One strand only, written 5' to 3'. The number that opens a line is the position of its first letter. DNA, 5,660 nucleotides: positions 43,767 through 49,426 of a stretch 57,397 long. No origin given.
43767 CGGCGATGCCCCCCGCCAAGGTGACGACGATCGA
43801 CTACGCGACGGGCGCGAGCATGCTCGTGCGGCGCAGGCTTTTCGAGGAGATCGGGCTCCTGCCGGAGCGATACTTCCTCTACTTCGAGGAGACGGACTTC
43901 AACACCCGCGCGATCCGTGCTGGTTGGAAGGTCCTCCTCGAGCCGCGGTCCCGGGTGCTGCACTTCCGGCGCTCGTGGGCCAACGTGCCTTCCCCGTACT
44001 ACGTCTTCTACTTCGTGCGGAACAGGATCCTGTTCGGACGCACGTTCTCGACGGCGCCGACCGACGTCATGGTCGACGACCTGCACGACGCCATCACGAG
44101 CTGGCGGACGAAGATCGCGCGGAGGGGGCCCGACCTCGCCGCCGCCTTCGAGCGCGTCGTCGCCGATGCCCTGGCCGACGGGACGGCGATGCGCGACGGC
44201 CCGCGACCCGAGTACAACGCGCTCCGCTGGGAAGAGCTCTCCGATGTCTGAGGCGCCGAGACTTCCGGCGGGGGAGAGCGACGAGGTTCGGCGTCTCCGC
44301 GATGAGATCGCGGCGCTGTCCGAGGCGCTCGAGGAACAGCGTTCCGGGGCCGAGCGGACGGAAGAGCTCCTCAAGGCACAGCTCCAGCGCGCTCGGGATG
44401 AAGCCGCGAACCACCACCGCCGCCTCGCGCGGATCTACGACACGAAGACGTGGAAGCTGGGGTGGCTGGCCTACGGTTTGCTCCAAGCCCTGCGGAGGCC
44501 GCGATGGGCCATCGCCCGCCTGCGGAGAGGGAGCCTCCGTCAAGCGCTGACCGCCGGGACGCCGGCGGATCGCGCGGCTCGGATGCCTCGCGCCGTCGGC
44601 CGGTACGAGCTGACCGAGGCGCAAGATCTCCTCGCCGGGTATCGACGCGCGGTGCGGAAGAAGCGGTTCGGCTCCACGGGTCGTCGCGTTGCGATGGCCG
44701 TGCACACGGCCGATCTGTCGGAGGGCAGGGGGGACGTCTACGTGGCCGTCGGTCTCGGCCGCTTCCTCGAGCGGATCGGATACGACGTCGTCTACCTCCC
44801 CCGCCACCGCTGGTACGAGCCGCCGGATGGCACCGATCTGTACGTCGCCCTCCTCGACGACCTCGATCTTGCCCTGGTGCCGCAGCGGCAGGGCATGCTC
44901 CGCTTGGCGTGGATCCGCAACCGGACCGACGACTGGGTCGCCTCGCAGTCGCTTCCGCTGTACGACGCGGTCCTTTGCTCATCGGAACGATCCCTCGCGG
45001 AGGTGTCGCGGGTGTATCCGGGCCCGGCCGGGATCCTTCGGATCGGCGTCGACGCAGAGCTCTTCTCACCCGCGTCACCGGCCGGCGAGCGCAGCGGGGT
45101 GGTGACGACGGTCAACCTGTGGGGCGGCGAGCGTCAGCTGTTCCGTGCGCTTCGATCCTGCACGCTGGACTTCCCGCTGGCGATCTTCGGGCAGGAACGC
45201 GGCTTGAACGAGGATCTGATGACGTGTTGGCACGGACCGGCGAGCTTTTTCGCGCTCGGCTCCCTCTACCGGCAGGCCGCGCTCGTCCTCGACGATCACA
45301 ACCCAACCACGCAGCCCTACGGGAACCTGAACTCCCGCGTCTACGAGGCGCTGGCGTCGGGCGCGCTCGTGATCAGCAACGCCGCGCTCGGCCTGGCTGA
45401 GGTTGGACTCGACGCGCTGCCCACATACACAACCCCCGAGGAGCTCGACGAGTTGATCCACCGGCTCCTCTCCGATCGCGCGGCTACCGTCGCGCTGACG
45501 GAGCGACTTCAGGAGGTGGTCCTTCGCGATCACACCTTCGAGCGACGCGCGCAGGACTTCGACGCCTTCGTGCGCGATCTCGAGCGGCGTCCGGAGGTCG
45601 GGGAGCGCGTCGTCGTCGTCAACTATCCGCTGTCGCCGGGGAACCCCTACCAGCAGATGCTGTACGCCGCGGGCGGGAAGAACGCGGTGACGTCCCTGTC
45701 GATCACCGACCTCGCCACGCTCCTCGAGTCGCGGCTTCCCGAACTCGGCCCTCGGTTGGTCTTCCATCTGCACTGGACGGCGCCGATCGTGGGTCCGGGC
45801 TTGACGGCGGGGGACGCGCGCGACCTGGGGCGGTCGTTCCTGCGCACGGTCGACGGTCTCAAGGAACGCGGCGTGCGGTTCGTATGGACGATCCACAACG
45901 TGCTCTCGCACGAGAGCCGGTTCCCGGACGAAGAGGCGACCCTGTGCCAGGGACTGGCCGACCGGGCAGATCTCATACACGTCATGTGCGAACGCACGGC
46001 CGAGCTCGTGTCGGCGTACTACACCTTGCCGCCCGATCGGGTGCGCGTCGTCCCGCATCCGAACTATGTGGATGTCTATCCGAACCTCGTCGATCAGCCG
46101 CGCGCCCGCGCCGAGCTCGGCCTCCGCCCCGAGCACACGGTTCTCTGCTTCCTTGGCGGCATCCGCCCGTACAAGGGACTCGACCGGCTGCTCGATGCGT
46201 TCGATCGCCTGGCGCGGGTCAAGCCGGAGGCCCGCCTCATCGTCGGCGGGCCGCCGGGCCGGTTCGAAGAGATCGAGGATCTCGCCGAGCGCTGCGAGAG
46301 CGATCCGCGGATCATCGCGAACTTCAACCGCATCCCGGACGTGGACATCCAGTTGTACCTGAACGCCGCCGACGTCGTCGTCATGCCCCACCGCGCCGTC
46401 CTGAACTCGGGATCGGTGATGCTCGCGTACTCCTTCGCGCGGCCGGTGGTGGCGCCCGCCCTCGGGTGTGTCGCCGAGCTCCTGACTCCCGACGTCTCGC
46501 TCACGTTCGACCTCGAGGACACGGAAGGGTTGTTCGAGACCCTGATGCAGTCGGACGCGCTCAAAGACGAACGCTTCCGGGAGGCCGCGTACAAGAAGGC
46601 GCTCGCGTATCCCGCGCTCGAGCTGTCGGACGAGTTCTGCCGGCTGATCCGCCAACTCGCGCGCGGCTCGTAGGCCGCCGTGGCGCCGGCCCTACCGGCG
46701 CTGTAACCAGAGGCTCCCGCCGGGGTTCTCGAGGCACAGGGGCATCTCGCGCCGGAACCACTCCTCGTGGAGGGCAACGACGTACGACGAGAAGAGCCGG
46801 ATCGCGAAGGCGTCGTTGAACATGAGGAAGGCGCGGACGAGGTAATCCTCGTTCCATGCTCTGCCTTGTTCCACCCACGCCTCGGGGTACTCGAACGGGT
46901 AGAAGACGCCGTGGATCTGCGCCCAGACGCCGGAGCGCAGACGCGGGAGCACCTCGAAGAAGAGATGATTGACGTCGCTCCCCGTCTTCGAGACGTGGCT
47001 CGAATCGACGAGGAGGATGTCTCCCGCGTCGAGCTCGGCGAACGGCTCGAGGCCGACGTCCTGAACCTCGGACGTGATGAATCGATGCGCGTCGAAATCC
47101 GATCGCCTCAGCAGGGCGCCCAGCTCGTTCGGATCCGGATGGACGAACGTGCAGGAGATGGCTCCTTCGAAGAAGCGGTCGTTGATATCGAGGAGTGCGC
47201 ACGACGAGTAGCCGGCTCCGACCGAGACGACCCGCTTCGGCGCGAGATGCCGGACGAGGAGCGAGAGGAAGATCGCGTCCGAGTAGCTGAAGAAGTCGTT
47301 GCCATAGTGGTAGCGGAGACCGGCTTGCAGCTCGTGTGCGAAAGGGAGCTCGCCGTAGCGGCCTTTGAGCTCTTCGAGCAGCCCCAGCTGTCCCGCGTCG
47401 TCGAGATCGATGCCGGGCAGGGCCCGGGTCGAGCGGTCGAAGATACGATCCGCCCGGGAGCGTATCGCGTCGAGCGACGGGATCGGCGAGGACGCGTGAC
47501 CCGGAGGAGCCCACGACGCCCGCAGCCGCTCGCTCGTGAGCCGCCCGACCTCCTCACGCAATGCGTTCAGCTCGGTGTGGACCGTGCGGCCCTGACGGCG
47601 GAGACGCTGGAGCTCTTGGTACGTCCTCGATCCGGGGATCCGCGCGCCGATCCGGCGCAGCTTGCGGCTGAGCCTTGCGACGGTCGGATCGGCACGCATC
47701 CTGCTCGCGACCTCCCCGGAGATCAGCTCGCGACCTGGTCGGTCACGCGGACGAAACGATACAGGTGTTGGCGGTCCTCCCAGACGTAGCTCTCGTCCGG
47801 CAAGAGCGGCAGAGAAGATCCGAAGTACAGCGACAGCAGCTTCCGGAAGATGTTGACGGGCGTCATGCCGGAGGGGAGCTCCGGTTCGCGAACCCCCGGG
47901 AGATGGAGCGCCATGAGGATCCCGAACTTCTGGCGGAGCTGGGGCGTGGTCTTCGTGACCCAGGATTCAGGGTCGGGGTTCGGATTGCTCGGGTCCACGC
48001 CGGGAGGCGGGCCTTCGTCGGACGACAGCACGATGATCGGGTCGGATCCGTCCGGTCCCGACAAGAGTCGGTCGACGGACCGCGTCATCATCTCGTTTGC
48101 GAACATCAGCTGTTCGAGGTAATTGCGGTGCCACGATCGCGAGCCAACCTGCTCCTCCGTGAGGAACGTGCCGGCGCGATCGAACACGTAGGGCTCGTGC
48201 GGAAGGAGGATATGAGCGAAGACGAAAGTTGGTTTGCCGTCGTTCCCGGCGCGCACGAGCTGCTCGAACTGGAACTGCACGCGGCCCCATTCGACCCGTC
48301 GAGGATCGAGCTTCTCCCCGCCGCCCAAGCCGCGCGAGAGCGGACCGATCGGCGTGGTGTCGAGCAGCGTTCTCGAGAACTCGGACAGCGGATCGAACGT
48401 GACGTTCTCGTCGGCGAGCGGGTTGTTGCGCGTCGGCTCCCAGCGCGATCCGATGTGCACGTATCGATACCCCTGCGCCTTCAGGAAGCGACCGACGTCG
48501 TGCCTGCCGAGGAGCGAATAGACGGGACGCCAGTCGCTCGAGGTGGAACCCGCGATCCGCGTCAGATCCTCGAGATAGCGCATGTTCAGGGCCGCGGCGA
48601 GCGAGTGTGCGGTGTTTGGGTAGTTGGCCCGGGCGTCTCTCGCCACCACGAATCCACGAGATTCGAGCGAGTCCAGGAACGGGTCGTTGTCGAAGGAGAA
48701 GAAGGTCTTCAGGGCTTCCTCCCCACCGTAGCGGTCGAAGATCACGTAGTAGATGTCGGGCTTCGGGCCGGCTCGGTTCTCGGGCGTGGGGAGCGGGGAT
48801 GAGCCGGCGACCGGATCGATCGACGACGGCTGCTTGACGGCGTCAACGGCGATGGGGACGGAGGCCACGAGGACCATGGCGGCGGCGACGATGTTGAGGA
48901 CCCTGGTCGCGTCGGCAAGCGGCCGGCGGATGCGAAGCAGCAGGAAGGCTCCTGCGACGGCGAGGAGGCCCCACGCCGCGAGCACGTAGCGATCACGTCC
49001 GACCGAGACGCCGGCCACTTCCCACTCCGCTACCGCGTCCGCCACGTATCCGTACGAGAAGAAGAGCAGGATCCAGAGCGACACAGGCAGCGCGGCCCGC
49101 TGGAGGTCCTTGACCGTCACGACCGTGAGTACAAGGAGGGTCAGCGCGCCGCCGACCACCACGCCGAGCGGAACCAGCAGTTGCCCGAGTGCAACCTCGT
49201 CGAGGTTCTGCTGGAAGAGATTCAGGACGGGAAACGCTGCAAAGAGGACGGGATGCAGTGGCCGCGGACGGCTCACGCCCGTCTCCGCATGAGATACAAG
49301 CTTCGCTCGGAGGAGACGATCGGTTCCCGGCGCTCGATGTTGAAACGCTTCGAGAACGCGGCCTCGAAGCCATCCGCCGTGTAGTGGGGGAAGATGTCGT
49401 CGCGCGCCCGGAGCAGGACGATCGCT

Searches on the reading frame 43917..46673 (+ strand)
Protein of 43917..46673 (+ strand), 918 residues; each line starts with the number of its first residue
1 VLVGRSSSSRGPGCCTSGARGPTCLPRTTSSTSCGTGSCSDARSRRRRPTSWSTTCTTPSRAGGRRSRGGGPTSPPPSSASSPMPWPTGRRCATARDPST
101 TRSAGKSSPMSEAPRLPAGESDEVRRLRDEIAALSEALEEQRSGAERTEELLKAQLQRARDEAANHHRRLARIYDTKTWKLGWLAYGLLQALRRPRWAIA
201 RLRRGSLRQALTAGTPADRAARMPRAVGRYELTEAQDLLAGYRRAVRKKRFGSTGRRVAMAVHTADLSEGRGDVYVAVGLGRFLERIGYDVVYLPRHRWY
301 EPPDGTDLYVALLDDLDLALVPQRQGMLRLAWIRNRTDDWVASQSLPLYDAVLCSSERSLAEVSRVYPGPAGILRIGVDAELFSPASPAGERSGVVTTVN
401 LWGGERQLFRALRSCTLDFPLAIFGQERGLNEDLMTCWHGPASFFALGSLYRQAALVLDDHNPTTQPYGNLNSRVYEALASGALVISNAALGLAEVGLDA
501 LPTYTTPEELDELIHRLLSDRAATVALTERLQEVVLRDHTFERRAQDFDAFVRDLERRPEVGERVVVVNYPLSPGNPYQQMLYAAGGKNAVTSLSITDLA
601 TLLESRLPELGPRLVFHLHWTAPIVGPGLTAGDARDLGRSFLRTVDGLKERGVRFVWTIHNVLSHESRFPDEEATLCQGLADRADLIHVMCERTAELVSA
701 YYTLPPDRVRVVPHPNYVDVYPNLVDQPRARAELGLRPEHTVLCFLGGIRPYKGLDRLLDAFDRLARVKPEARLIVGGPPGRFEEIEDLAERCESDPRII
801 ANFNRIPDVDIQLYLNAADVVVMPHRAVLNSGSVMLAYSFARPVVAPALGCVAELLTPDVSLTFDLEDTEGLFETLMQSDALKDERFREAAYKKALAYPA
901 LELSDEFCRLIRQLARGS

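Call 9: search_protein_families(library=pfam, proteins=[window:43917-46673:+], max_evalue=0.001)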
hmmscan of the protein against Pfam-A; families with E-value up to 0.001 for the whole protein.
window:43917-46673:+ (918 aa): 4 families
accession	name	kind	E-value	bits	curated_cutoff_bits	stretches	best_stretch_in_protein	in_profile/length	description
PF13692.12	Glyco_trans_1_4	-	1e-14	55.4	27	1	742-876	3-136/142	Glycosyl transferases group 1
PF00534.26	Glycos_transf_1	-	1.6e-14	54.2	26.4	1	727-892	2-170/172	Glycosyl transferases group 1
PF13524.12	Glyco_trans_1_2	-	1.1e-13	51.7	25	1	406-548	3-142/144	Glycosyl transferase-like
PF13439.12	Glyco_transf_4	-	3.7e-10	40.5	28.5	1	648-714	92-164/170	Glycosyltransferase Family 4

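Call 56: search_protein_families(library=ncbifam, proteins=[window:44244-46670:+], max_evalue=0.001)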
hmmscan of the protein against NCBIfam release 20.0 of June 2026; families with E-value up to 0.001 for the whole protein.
window:44244-46670:+ (809 aa): 12 families
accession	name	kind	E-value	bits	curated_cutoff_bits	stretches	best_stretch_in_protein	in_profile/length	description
TIGR04063.1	stp3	hypoth_equivalog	5e-13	48.7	442.05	1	572-769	155-356/397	TIGR04063 family PEP-CTERM/XrtA system glycosyltransferase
TIGR03449.1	mycothiol_MshA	equivalog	6.8e-13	48.3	462.5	1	568-743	158-338/406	D-inositol-3-phosphate glycosyltransferase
TIGR04047.1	MSMEG_0565_glyc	hypoth_equivalog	2.9e-10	39.8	259.85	1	546-774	113-342/373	MSMEG_0565 family glycosyltransferase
TIGR04157.1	glyco_rSAM_CFB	subfamily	4.8e-10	39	400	1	572-678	167-273/406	TIGR04157 family glycosyltransferase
NF038229.1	Glyco4_Geo_Pelo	equivalog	8.2e-10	38.2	400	1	571-739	106-268/338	GPMC system family 4 glycosyltransferase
NF012028.0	PRK15484.1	subfamily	9.8e-09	34.8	618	1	591-748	152-317/380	lipopolysaccharide N-acetylglucosaminyltransferase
NF047684.1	TeichurnBiosyTuaC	equivalog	3.8e-06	26.1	550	1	618-769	206-350/391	teichuronic acid biosynthesis protein TuaC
TIGR02149.1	glgA_Coryne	subfamily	7e-06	25.4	302.4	1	577-751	148-326/391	glycogen synthase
TIGR03999.1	thiol_BshA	equivalog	1.8e-05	23.8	273.7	1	601-786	170-353/375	N-acetyl-alpha-D-glucosaminyl L-malate synthase BshA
TIGR03088.1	stp2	hypoth_equivalog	0.00014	21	409.05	1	622-767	185-332/374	TIGR03088 family PEP-CTERM/XrtA system glycosyltransferase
NF007640.0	PRK10307.1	subfamily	0.0003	19.8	276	1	601-785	195-386/411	WcaI family glycosyltransferase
NF038298.1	EPS_HpsO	equivalog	0.00058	18.7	575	0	616-717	186-284/388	hormogonium polysaccharide biosynthesis glycosyltransferase HpsO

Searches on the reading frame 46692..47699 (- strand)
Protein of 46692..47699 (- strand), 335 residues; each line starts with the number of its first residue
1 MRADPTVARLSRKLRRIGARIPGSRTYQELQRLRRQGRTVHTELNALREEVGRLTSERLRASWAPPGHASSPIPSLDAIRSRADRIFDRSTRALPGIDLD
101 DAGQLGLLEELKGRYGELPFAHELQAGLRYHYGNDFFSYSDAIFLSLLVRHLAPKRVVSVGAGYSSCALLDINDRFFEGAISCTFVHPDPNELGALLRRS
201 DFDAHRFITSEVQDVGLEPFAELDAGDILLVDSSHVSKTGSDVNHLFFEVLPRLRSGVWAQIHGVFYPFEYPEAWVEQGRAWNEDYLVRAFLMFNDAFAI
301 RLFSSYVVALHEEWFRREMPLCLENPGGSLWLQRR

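Call 17: search_protein_families(library=pfam, proteins=[window:46692-47699:-], max_evalue=0.001)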
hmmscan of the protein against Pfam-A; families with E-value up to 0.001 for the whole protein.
window:46692-47699:- (335 aa): 1 family
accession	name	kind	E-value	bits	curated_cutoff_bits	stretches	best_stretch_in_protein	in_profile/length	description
PF13578.12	Methyltransf_24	-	1.1e-06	29.9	26.3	1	160-263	3-103/105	Methyltransferase domain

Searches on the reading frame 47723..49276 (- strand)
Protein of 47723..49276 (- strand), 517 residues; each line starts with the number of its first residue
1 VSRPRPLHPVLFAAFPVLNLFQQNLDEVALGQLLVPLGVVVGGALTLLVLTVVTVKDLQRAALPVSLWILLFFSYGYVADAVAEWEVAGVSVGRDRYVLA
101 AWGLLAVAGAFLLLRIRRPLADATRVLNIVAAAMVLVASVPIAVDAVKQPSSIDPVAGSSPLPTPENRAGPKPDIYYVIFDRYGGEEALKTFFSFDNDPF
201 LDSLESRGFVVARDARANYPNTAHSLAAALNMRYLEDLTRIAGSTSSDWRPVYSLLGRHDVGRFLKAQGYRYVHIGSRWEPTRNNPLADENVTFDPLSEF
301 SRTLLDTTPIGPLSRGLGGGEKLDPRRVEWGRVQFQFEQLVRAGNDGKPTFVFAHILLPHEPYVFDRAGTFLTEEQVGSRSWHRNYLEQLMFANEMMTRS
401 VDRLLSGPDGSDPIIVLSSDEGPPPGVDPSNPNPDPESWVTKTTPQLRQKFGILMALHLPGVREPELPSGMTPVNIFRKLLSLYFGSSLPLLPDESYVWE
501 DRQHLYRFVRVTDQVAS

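Call 17: search_protein_families(library=pfam, proteins=[window:47723-49276:-], max_evalue=0.001)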
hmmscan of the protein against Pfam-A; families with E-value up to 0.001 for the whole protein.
window:47723-49276:- (517 aa): 1 family
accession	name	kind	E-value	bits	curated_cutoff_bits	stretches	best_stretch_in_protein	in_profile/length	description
PF00884.28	Sulfatase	-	8.7e-07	29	25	1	199-427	27-247/301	Sulfatase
